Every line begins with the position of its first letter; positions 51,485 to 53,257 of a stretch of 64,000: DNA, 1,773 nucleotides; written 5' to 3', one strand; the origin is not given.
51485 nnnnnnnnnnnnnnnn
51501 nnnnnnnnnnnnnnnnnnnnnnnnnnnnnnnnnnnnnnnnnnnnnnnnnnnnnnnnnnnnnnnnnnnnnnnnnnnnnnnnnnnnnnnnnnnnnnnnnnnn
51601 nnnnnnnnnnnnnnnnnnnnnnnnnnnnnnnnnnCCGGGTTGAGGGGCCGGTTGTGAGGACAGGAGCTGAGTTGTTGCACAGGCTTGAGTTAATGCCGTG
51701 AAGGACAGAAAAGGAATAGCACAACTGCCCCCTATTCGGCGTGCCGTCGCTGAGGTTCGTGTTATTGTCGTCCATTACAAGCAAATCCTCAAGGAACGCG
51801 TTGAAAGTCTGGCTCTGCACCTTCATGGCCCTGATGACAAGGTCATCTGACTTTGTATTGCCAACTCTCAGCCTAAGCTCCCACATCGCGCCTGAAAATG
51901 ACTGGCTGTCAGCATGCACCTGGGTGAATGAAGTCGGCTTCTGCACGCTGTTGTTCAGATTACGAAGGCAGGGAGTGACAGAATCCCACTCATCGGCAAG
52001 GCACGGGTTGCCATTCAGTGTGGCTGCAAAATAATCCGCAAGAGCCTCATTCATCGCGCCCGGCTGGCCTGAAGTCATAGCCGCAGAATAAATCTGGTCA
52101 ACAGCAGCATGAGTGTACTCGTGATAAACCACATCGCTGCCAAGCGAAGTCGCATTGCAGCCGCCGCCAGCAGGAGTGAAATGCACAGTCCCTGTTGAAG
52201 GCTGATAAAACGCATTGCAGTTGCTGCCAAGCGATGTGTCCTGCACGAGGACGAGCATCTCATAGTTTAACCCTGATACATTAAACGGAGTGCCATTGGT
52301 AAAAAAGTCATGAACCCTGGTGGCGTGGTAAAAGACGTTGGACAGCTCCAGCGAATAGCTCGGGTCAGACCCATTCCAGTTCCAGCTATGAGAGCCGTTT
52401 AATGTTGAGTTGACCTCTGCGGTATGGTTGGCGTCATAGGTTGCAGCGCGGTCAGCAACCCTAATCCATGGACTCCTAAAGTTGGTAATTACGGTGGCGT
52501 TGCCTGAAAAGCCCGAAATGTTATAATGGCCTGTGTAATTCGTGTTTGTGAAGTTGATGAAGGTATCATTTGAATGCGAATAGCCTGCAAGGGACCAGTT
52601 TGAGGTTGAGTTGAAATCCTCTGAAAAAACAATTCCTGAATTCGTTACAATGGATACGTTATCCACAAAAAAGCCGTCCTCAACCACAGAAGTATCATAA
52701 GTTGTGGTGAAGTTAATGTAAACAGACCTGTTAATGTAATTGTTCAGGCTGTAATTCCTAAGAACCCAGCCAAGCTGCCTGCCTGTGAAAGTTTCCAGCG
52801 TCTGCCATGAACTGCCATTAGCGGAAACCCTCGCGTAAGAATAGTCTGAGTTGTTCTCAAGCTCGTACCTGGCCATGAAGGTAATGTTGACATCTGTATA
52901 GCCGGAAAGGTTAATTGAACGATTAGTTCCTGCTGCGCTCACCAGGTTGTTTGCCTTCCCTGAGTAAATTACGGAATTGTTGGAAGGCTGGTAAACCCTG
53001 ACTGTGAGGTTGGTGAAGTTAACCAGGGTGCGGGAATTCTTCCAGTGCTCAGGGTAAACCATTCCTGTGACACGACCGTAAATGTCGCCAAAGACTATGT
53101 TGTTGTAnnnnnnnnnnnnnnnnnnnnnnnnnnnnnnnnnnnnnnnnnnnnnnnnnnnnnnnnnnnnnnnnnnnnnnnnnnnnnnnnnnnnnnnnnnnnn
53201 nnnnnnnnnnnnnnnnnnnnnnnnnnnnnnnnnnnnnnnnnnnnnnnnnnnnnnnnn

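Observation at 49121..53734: M4 thermolysin-like protease domain embedded in a 1537-aa envelope protein with TSP3-type calcium repeats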

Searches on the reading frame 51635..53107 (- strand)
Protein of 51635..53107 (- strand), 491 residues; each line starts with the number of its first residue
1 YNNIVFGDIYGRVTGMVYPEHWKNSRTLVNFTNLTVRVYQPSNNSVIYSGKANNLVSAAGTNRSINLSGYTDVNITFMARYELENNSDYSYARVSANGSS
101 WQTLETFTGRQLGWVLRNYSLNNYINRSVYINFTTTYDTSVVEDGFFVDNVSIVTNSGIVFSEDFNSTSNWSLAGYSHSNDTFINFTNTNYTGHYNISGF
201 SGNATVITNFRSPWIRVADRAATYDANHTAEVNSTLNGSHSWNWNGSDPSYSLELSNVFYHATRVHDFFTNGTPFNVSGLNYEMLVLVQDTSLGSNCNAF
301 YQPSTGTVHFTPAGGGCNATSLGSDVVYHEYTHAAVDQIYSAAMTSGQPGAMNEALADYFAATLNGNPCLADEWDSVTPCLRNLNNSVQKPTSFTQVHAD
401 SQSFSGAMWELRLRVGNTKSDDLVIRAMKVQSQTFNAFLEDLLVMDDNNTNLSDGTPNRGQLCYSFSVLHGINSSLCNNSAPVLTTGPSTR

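Call 40: search_protein_representatives(protein=window:51635-53107:-)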
Query: 491 residues. Proteins with E-value up to 0.001 (for the whole library): 3579; up to 1e-10: 1152; up to 1e-30: 140. The best 150 are listed.
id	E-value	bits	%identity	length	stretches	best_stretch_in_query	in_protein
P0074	2.2e-203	693.2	64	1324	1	1-485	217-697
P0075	3.9e-98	346.2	41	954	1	1-478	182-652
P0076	1.8e-95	337.4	39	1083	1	1-483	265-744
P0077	4.9e-94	332.6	40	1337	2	91-488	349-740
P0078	6.0e-93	329.0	37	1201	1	2-479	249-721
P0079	6.5e-93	328.9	38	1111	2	1-485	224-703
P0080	3.7e-89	316.5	37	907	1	1-478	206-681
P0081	1.4e-88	314.6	35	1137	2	1-478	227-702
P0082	3.9e-84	300.0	38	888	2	74-482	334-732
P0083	4.3e-84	299.9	38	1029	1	2-479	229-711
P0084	4.5e-84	299.8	36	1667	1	2-474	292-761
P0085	3.7e-83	296.8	41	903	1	4-477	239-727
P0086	4.0e-82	293.4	37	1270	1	3-483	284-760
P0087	7.6e-82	292.4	36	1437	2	8-485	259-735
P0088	2.2e-81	291.0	43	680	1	1-372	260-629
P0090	6.2e-80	286.1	47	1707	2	183-483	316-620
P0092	5.2e-77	276.5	38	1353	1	9-479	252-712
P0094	2.5e-72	261.1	39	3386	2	142-478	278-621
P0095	1.4e-70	255.3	47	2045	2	186-481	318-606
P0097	1.5e-65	238.7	35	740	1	2-479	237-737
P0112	2.0e-55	205.3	38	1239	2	189-481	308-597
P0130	4.7e-50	187.6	38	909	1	189-484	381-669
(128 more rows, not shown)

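Call 41: list_cluster_members(proteins=[P0074, P0075, P0076, P0077, P0078, P0079, P0084, P0090, P0094, P0095])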
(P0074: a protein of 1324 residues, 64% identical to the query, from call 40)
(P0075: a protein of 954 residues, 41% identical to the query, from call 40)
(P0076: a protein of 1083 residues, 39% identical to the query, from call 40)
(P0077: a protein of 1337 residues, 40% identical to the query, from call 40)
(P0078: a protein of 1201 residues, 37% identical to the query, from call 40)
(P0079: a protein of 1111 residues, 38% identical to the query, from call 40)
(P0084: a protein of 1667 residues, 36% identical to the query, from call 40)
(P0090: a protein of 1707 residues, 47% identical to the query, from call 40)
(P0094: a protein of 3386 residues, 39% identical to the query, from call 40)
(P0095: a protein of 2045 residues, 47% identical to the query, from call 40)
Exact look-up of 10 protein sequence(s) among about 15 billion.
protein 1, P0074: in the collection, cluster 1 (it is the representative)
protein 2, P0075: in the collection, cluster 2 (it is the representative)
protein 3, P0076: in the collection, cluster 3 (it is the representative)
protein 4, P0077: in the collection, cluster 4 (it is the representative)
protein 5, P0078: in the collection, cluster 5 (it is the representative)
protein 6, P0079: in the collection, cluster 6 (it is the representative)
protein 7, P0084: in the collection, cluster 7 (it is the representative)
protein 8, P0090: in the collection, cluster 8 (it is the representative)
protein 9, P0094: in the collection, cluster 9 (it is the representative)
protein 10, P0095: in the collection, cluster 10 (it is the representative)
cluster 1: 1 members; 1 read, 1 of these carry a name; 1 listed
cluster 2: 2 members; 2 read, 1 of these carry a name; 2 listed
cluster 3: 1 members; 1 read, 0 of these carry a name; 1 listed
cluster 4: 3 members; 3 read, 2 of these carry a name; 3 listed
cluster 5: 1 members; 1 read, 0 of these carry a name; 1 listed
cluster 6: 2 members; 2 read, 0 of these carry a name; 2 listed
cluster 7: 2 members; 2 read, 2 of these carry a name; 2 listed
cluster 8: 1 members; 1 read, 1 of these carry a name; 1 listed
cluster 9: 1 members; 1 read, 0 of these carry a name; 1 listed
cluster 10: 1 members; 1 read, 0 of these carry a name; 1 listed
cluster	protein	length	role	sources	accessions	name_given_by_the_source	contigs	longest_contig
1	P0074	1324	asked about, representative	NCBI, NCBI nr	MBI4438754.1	immune inhibitor A, partial [Candidatus Woesearchaeota archaeon] | immune inhibitor A [Candidatus Woesearchaeota archaeon]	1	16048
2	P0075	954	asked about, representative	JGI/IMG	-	subtilisin-like proprotein convertase family protein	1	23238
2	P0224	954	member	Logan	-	-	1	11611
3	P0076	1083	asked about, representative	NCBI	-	-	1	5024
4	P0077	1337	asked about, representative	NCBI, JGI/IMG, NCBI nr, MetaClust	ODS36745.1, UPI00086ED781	MAG: hypothetical protein A7316_02425 [Candidatus Altiarchaeales archaeon WOR_SM1_86-2] | status=active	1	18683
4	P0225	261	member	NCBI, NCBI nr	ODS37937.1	MAG: hypothetical protein A7315_13025 [Candidatus Altiarchaeales archaeon WOR_SM1_79]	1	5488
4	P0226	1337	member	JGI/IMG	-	-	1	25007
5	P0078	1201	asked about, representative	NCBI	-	-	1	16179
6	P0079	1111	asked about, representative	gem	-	-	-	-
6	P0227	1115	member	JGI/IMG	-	-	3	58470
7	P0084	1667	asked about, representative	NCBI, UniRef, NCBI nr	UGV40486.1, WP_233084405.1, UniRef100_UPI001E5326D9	PGF-pre-PGF domain-containing protein [Methanococcoides orientis] | S-layer protein domain-containing protein n=1 Tax=Methanococcoides orientis TaxID=2822137 ... | S-layer protein domain-containing protein [Methanococcoides orientis]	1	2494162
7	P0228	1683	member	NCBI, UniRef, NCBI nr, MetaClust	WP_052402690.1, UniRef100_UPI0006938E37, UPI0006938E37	S-layer protein domain-containing protein [Methanococcoides methylutens] | S-layer protein domain-containing protein n=1 Tax=Methanococcoides methylutens TaxID=2226 ... | status=active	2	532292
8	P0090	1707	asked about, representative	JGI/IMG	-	hypothetical protein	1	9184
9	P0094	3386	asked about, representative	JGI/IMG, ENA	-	-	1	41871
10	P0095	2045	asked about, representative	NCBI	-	-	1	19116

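Call 50: search_protein_families(library=ncbifam, proteins=[P0084, P0074], max_evalue=0.001)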
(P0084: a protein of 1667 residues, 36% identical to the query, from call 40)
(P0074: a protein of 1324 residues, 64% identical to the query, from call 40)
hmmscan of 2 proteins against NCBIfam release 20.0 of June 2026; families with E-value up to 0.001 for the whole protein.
P0084 (1667 aa): 3 families
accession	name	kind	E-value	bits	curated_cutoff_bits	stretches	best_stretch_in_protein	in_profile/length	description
TIGR01567.1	S_layer_rel_Mac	subfamily_domain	2.6e-108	361.2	121.9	2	809-1053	3-255/259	S-layer family duplication domain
TIGR04213.1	PGF_pre_PGF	domain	9.4e-53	178.3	28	1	1455-1604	2-152/153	PGF-pre-PGF domain-containing protein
NF038112.1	myxo_dep_M36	subfamily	3.9e-06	24.3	1500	1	1342-1452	1472-1579/1604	myxosortase-dependent M36 family metallopeptidase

P0074 (1324 aa): 2 families
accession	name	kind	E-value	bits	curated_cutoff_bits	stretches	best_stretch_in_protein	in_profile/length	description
NF012211.1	tand_rpt_95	domain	1.2e-15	57.3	90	2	890-978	2-95/98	tandem-95 repeat protein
NF038112.1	myxo_dep_M36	subfamily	8e-08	29.9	1500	1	802-1003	1211-1411/1604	myxosortase-dependent M36 family metallopeptidase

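Call 72: list_cluster_members(proteins=[P0080, P0081, P0082, P0083, P0085, P0087, P0092, P0097, P0112, P0130])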
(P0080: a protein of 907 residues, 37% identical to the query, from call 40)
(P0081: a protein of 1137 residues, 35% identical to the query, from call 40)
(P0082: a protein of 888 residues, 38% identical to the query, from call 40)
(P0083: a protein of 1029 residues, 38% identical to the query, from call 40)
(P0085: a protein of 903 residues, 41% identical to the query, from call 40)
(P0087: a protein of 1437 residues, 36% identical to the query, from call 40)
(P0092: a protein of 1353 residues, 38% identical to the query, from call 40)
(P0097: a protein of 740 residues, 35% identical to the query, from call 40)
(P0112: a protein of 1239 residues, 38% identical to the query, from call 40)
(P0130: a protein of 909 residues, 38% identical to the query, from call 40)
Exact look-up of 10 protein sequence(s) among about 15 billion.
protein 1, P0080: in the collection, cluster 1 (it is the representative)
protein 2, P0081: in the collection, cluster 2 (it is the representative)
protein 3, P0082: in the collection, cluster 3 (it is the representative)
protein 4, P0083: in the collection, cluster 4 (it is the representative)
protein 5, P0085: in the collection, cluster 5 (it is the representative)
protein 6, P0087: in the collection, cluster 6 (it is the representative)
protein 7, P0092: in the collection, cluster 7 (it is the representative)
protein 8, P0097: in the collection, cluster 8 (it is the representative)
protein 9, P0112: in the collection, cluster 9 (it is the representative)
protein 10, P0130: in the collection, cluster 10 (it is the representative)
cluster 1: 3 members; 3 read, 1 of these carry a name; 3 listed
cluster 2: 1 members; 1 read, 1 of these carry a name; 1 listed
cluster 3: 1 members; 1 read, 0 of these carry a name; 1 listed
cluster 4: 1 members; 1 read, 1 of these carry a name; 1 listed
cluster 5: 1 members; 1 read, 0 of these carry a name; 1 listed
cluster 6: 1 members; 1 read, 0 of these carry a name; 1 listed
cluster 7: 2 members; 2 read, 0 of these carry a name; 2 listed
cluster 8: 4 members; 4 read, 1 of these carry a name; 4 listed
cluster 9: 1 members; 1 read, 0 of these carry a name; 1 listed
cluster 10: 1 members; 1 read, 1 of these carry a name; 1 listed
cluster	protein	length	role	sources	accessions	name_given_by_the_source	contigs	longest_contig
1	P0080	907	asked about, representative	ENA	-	-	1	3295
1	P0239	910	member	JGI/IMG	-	Zn-dependent metalloprotease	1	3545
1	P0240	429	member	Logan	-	-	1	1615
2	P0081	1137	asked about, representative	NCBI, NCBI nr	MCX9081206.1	MAG: immune inhibitor A [Candidatus Methanoperedens sp.] | immune inhibitor A [Candidatus Methanoperedens sp.]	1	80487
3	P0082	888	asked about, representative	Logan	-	-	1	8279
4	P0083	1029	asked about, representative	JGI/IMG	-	Zn-dependent metalloprotease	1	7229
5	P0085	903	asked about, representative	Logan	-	-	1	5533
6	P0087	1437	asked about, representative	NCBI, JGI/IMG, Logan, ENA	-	-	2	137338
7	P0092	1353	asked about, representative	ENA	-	-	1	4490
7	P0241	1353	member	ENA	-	-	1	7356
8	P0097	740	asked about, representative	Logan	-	-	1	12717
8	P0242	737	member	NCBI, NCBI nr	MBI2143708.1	immune inhibitor A [Candidatus Woesearchaeota archaeon]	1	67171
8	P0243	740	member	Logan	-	-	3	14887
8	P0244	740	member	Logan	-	-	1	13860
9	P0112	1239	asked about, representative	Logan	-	-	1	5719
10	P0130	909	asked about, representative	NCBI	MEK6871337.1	MAG: LamG-like jellyroll fold domain-containing protein, partial [Nanoarchaeota archaeon]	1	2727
